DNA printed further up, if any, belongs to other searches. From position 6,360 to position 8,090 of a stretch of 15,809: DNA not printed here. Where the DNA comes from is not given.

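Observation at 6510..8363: Papain-like C1A protease lacking signal peptide and prodomain, fused to a roughly 160-residue poly-Asp/Glu tail ending in a short basic patch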

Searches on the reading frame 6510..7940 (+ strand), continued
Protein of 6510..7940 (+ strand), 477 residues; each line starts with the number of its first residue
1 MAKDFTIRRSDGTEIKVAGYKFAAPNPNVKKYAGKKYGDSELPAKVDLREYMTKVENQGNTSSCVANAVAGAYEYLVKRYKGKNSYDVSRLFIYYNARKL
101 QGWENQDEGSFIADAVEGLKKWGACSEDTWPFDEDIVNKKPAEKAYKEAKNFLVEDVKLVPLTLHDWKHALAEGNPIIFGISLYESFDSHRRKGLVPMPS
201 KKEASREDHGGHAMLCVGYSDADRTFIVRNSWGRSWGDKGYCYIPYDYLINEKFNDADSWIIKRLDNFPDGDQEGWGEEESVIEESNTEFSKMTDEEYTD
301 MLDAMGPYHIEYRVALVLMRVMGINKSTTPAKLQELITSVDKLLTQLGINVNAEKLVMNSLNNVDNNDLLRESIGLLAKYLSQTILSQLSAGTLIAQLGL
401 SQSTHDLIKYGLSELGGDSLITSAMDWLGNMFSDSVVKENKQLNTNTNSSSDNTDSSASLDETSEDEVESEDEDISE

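Call 13: search_protein_families(library=pfam, proteins=[P0005, P0025, P0104, P0008, P0013, P0033, P0061, P0042], max_evalue=1)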
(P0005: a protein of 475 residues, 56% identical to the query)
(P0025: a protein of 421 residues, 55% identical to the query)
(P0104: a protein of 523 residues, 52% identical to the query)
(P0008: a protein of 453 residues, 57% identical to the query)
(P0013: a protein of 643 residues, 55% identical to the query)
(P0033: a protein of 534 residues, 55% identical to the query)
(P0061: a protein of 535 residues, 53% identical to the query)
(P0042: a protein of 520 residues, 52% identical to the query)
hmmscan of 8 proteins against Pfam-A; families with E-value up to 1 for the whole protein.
P0005 (475 aa): 7 families
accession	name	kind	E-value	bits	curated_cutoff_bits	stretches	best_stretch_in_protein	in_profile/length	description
PF00112.29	Peptidase_C1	-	2.7e-18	67.3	20.7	1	42-245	1-203/220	Papain family cysteine protease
PF05099.18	TerB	-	1.6e-05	25.6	24.4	1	314-426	5-116/118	Tellurite resistance protein TerB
PF13529.12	Peptidase_C39_2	-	8.7e-05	23.6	24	1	148-232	73-143/143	Peptidase_C39 like family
PF09073.15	BUD22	-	0.001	18.9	37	1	378-470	118-210/435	BUD22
PF04931.18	DNA_pol_phi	-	0.0019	16.9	27.6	1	413-473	623-683/765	DNA polymerase phi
PF03051.21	Peptidase_C1_2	-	0.076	12.3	22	1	209-250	358-403/438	Peptidase C1-like family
PF04147.17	Nop14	-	0.35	9.5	34.9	1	417-471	342-402/862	Nop14-like family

P0025 (421 aa): 4 families
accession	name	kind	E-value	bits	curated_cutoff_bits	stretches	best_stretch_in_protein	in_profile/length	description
PF00112.29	Peptidase_C1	-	1.7e-17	64.7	20.7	1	42-246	1-205/220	Papain family cysteine protease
PF05099.18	TerB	-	5.1e-05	24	24.4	1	316-417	8-108/118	Tellurite resistance protein TerB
PF13529.12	Peptidase_C39_2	-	0.00076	20.5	24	1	150-231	76-143/143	Peptidase_C39 like family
PF03051.21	Peptidase_C1_2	-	0.005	16.1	22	1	209-248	359-402/438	Peptidase C1-like family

P0104 (523 aa): 4 families
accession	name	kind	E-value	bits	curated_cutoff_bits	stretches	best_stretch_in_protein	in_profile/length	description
PF00112.29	Peptidase_C1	-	4.4e-18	66.6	20.7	1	43-243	1-202/220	Papain family cysteine protease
PF05099.18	TerB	-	2.2e-05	25.2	24.4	1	314-419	6-110/118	Tellurite resistance protein TerB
PF13529.12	Peptidase_C39_2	-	0.00098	20.2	24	1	148-231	74-143/143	Peptidase_C39 like family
PF03051.21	Peptidase_C1_2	-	0.03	13.6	22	1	207-247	357-401/438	Peptidase C1-like family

P0008 (453 aa): 6 families
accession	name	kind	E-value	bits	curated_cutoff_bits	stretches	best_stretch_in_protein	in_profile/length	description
PF00112.29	Peptidase_C1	-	1.7e-15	58.2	20.7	1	40-242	1-202/220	Papain family cysteine protease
PF13529.12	Peptidase_C39_2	-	1.3e-06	29.4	24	1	144-230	71-143/143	Peptidase_C39 like family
PF03051.21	Peptidase_C1_2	-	0.011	15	22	1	206-247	357-402/438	Peptidase C1-like family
PF19071.5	DUF5767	-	0.036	14.6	26.9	1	259-321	18-75/84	Family of unknown function (DUF5767)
PF15387.11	DUF4611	-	0.037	14.6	32.1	1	393-450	30-92/96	Domain of unknown function (DUF4611)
PF01051.27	Rep3_N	-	0.15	12.8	22.4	1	309-366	19-73/141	Initiator Replication protein, WH1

P0013 (643 aa): 5 families
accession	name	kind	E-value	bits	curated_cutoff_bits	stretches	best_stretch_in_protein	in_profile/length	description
PF00112.29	Peptidase_C1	-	5.9e-17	62.9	20.7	1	48-251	1-203/220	Papain family cysteine protease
PF13529.12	Peptidase_C39_2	-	5.1e-06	27.6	24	1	152-238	71-143/143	Peptidase_C39 like family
PF03051.21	Peptidase_C1_2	-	0.0053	16.1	22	1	212-256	355-403/438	Peptidase C1-like family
PF13476.12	AAA_23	-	0.021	15.9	27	1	284-389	99-199/201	AAA domain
PF05543.19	Peptidase_C47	-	0.071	13.1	22.6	1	197-242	99-147/174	Staphopain peptidase C47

P0033 (534 aa): 7 families
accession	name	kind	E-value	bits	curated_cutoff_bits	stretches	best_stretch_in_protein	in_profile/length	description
PF00112.29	Peptidase_C1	-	8.3e-20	72.2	20.7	1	43-244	1-203/220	Papain family cysteine protease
PF05099.18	TerB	-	0.00031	21.4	24.4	1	311-421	3-112/118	Tellurite resistance protein TerB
PF13529.12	Peptidase_C39_2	-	0.0013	19.7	24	1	146-231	72-143/143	Peptidase_C39 like family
PF01963.22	TraB_PrgY_gumN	-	0.021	15.1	26.8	1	330-433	105-200/263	TraB/PrgY/gumN family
PF03051.21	Peptidase_C1_2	-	0.1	11.8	22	1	204-248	354-402/438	Peptidase C1-like family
PF04931.18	DNA_pol_phi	-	0.13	10.8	27.6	0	367-495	595-716/765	DNA polymerase phi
PF09073.15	BUD22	-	0.66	9.7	37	1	406-495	167-238/435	BUD22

P0061 (535 aa): 6 families
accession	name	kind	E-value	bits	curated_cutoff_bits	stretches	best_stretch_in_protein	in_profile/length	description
PF12200.13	DUF3597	-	4.1e-30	105.3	29.8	1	433-530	36-127/127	Domain of unknown function (DUF3597)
PF00112.29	Peptidase_C1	-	2.1e-19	70.9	20.7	1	48-252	1-202/220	Papain family cysteine protease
PF13529.12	Peptidase_C39_2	-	0.00047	21.2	24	1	151-240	67-143/143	Peptidase_C39 like family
PF03051.21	Peptidase_C1_2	-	0.0069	15.7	22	1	216-257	357-402/438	Peptidase C1-like family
PF05099.18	TerB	-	0.013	16.2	24.4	1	324-424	5-104/118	Tellurite resistance protein TerB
PF04391.17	DUF533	-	0.21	11.6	29.6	1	329-383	79-129/178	Protein of unknown function (DUF533)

P0042 (520 aa): 13 families
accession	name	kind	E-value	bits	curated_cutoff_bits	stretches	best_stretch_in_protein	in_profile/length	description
PF00112.29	Peptidase_C1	-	9.3e-16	59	20.7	1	43-243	1-202/220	Papain family cysteine protease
PF08239.17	SH3_3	-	3.3e-09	37.2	27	1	462-511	4-53/54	Bacterial SH3 domain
PF13529.12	Peptidase_C39_2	-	0.00022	22.2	24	1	148-231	74-143/143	Peptidase_C39 like family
PF00018.34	SH3_1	-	0.001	19.1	22.9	1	476-506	15-46/48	SH3 domain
PF07653.23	SH3_2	-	0.0035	17.4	21.8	1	476-513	17-54/55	Variant SH3 domain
PF17157.10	GAPES4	-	0.027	15.3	27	0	318-348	13-43/98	Gammaproteobacterial periplasmic sensor domain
PF22215.1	MLKL_N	-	0.039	13.9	27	1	346-444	45-141/142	Mixed lineage kinase domain-like N-terminal domain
PF18348.7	SH3_16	-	0.043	14.1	25.8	1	464-508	2-46/49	Bacterial dipeptidyl-peptidase Sh3 domain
PF14604.12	SH3_9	-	0.048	14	30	1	476-498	14-36/49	Variant SH3 domain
PF06347.19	SH3_4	-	0.053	13.7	24.1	1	463-507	7-50/56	Bacterial SH3 domain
PF01628.27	HrcA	-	0.11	12.9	22.2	1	323-403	63-144/215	HrcA protein C terminal domain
PF05997.17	Nop52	-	0.38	10.7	27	1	356-447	175-251/259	Nucleolar protein,Nop52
PF24181.1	TPR_TTI1_C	-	0.41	10.7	27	1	397-455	30-88/273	TTI1 C-terminal TPR domain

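Call 21: find_related_loci(query=A1, collection=genome_contigs, flank=8000)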
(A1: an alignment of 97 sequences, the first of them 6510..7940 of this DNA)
Query A1 (477 aa) in genome_contigs; peptide patterns used: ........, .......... (x = any residue, [..] = any of these).
600 stretches matched a pattern (row limit reached: there are more); 551 encode a relative of the query (tblastn E <= 1e-3); the best 80 are kept; 80 distinct loci.
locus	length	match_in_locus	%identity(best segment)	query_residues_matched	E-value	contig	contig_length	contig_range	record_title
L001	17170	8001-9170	57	1-389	3e-153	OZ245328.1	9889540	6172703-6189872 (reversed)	MAG: Polyangiaceae bacterium isolate ef4d6364-0f41-4c80-b183-af888e385f1b genome assembly, chromosome: 1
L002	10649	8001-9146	55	5-389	1e-144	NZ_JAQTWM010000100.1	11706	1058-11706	MAG: Rhodoferax sp. isolate STC_110 NODE_12823_length_11706_cov_20.215994_Sandtown_C, whole genome shotgun sequence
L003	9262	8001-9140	57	9-389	3e-141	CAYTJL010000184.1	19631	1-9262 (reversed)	MAG TPA_asm: uncultured Polyangiaceae bacterium isolate SRP189682_co1_9 genome assembly, contig: NODE_5160_length_19631_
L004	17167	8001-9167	51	1-391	1e-136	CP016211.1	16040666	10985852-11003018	Minicystis rosea strain DSM 24000 chromosome, complete genome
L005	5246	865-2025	52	1-389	2e-137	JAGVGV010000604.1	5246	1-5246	MAG: Deltaproteobacteria bacterium isolate DeMMO2_24 c_000000032408, whole genome shotgun sequence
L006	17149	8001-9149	52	7-389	3e-136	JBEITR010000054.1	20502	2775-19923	MAG: Leptolyngbya sp. isolate Sample-109-S9-bin-104 Sample_109_S9-bin_104-k141_1905292, whole genome shotgun sequence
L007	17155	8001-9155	52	5-389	9e-135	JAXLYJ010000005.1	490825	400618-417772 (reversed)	MAG: Polyangiales bacterium isolate STL-MYX10 C1.257.fa-5, whole genome shotgun sequence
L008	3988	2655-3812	52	5-389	9e-138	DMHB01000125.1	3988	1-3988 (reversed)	MAG TPA_asm: Microscillaceae bacterium isolate UBA8158 contig_12282, whole genome shotgun sequence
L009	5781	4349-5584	49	1-413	5e-135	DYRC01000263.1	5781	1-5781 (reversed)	MAG TPA_asm: Desulfonema limicola isolate SulCav_GS10_10_45_377 SulCav_GS10_10_27584_length_5781_cov_218_864827, whole g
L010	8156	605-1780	52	6-389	1e-134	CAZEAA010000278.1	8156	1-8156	MAG TPA_asm: uncultured Sandaracinaceae bacterium isolate SRP296810_co1_247 genome assembly, contig: NODE_11892_length_8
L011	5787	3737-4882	49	9-389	2e-129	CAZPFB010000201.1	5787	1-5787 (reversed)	MAG TPA_asm: uncultured Leptospiraceae bacterium isolate SRP323723_co1_118 genome assembly, contig: NODE_11958_length_57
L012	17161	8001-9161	51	11-389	1e-128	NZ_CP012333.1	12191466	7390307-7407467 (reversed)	Labilithrix luteola strain DSM 27648 chromosome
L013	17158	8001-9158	50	5-390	1e-128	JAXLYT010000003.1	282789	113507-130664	MAG: Byssovorax sp. isolate STL-MYX20 C2.183.fa-3, whole genome shotgun sequence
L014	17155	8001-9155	48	4-389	3e-128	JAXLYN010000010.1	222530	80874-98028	MAG: Polyangiaceae bacterium isolate STL-MYX14 C3.142.fa-10, whole genome shotgun sequence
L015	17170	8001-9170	50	1-390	7e-127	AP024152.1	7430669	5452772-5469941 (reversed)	Abditibacteriota bacterium IAD-21 DNA, complete genome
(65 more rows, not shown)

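Call 28: predict_structure(alignment_id=A1)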
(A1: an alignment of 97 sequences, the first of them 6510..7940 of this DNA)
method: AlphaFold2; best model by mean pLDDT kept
length: 477 residues; sequences in the alignment: 97
mean_pLDDT: 84.7   pTM: 0.81
mean pLDDT of the five models: 84.7, 84.1, 83.9, 83.6, 81.5
residues with pLDDT >= 90: 338; 70-90: 41; 50-70: 37; < 50: 61
segments of 3 or more residues with pLDDT < 50: 391-400, 428-477
pLDDT, mean of each block of 10 residues (from residue 1): 85 95 94 91 96 94 97 93 91 98 97 97 96 97 96 88 97 96 96 95 92 98 98 96 98 96 76 80 93 95 96 95 92 94 94 98 96 92 80 43 55 53 52 42 39 41 41 36
secondary structure, 60 per line:
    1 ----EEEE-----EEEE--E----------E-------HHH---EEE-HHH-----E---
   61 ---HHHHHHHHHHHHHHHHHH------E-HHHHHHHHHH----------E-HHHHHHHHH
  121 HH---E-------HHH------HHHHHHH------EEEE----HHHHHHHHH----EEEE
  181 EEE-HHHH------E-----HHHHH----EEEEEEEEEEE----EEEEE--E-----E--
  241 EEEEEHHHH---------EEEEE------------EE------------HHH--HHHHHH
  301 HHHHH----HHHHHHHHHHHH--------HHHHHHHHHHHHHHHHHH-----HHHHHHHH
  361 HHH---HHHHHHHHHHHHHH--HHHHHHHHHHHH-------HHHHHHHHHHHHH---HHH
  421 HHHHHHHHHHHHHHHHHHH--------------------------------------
elements in order: E5-8 E14-17 E45-47 H64-81 H90-99 H112-122 H143-149 E156-159 H164-172 E177-183 H185-188 H201-205 E210-220 E225-229 E241-245 H246-249 E259-263 H295-305 H310-321 H330-347 H353-363 H367-380 H383-394 H402-414 H418-439

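Call 32: fold_search(model_id=the predicted structure, library=pdb)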
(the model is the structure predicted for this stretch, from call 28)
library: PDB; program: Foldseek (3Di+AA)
matches with E <= 10: 522; with E <= 0.001: 281
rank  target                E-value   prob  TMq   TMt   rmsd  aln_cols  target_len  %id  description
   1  3ois_A                4.1e-21  1.00  0.47  0.83   2.9       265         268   36  Crystal Structure Xylellain, a cysteine protease from Xylella fastidiosa (released 2011-08-03)
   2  3ois_B                1.4e-20  1.00  0.48  0.84   2.9       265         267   36  Crystal Structure Xylellain, a cysteine protease from Xylella fastidiosa (released 2011-08-03)
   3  1cjl                  2.5e-11  1.00  0.38  0.57   4.6       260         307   23  CRYSTAL STRUCTURE OF A CYSTEINE PROTEASE PROFORM (released 1997-08-12)
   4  6jd8                  3.3e-11  1.00  0.41  0.60   3.7       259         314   24  Structure of a proline specific mutant of human cathepsin L (released 2020-02-05)
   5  6jd0                  5.5e-11  1.00  0.42  0.62   3.5       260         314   24  Structure of mutant human cathepsin L, engineered for GAG binding (released 2020-02-05)
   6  2o6x                  7.2e-11  1.00  0.38  0.56   4.5       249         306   22  Crystal Structure of ProCathepsin L1 from Fasciola hepatica (released 2007-12-18)
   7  3qt4                  1.1e-10  1.00  0.41  0.62   3.7       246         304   20  Structure of digestive procathepsin L 3 of Tenebrio molitor larval midgut (released 2012-02-22)
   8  4qrg_B                1.3e-10  1.00  0.35  0.54   7.8       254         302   19  Crystal structure of I86L mutant of papain (released 2015-08-05)
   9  1cs8                  1.4e-10  1.00  0.42  0.62   3.7       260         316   25  CRYSTAL STRUCTURE OF PROCATHEPSIN L (released 1999-08-23)
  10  5vcn_A                1.7e-10  1.00  0.38  0.77   3.8       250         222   21  THE CRYSTAL STRUCTURE OF DER P 1 ALLERGEN COMPLEXED WITH FAB FRAGMENT OF MAB 5H8 (released 2017-04-26)
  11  2xu3                  1.9e-10  1.00  0.39  0.79   3.6       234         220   26  CATHEPSIN L WITH A NITRILE INHIBITOR (released 2011-01-12)
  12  7pck_B                2.6e-10  1.00  0.39  0.58   3.8       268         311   22  CRYSTAL STRUCTURE OF WILD TYPE HUMAN PROCATHEPSIN K (released 1999-10-25)
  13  4qrg_A                3.3e-10  1.00  0.36  0.55   7.8       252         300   21  Crystal structure of I86L mutant of papain (released 2015-08-05)
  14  6a0q_B                3.4e-10  1.00  0.38  0.56   5.3       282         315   21  The crystal structure of Lpg2622_E64 complex (released 2018-09-12)
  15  4qrv_B                3.6e-10  1.00  0.36  0.56   3.7       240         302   20  Crystal structure of I86F mutant of papain (released 2015-08-12)
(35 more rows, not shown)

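Call 38: search_protein_families(library=padloc, proteins=[window:6510-7940:+, P0005, P0008], max_evalue=0.01)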
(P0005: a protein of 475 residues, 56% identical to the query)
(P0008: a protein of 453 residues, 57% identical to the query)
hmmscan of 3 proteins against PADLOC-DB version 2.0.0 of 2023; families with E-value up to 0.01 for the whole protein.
window:6510-7940:+ (477 aa): 0 families

P0005 (475 aa): 0 families

P0008 (453 aa): 0 families

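Call 39: search_dna_similar(query=window:6510-7676:+, collection=phages, mode=protein, max_rows=15)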
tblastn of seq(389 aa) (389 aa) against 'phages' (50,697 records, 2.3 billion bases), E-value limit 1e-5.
Records with a match: 18; places in all: 18; records where one place covers at least 80% of the query: 0.
Best place of each record, by identity: <60% 18.
By first word of the organism name: Prevotella 15; uncultured 1; Burkholderia 1; Alicyclobacillus 1.
By host as written in the record: Prevotella sp. 15; - 1; Burkholderia glumae 1; Alicyclobacillus acidoterrestris MMB007 1.
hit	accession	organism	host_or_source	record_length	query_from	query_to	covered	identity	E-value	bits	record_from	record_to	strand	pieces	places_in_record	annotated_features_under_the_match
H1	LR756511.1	uncultured phage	metagenomic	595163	14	260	63%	38.8%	2e-36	147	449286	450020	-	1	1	record has no annotation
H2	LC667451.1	Burkholderia phage FLC9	Burkholderia glumae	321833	35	265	59%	40.1%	2e-39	155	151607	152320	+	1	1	hypothetical protein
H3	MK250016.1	Prevotella phage Lak-A1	Prevotella sp.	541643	42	257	56%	29.9%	3e-10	68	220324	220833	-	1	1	record has no annotation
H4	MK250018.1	Prevotella phage Lak-A1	Prevotella sp.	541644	42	257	56%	29.9%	3e-10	68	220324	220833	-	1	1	record has no annotation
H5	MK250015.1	Prevotella phage Lak-A1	Prevotella sp.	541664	42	257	56%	29.9%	3e-10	68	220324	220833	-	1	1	record has no annotation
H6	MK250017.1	Prevotella phage Lak-A1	Prevotella sp.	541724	42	257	56%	29.9%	3e-10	68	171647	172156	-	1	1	record has no annotation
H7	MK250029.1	Prevotella phage Lak-C1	Prevotella sp.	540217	42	257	56%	29.9%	6e-10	67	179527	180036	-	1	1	record has no annotation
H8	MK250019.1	Prevotella phage Lak-A2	Prevotella sp.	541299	42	257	56%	29.0%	1e-8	63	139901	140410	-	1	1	record has no annotation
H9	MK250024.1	Prevotella phage Lak-B5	Prevotella sp.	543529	42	247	53%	29.5%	1e-9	66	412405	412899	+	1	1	record has no annotation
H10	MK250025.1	Prevotella phage Lak-B6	Prevotella sp.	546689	42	247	53%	29.5%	1e-9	66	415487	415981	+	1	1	record has no annotation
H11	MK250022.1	Prevotella phage Lak-B3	Prevotella sp.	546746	42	247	53%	29.5%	1e-9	66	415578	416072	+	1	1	record has no annotation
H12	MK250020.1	Prevotella phage Lak-B1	Prevotella sp.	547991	42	247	53%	29.5%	1e-9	66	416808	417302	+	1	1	record has no annotation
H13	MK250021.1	Prevotella phage Lak-B2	Prevotella sp.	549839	42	247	53%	29.5%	1e-9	66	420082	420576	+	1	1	record has no annotation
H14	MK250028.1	Prevotella phage Lak-B9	Prevotella sp.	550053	42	247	53%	29.5%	1e-9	66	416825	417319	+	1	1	record has no annotation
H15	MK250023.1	Prevotella phage Lak-B4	Prevotella sp.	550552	42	247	53%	29.5%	1e-9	66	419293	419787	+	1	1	record has no annotation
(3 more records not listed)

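Call 46: find_encoding_contigs(protein=P0001, flank=6000, max_places=3)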
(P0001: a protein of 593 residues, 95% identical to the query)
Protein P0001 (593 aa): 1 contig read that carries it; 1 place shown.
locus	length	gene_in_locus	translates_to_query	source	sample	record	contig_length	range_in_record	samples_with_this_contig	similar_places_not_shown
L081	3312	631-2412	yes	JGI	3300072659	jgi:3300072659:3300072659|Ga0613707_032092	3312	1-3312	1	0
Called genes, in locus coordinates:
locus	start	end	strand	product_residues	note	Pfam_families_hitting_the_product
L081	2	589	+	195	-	?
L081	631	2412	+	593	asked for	PF00112:Peptidase_C1, PF13529:Peptidase_C39_2 (weak)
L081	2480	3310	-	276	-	?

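Call 47: find_encoding_contigs(protein=P0002, flank=6000, max_places=3)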
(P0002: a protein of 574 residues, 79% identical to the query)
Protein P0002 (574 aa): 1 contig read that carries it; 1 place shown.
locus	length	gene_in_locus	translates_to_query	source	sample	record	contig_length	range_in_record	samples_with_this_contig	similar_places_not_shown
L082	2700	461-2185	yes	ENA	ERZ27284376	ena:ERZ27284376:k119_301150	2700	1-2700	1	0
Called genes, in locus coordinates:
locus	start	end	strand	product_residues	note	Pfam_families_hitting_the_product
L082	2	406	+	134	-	?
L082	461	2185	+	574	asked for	PF00112:Peptidase_C1, PF13529:Peptidase_C39_2 (faint)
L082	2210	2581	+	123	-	PF06052:3-HAO (weak), PF07883:Cupin_2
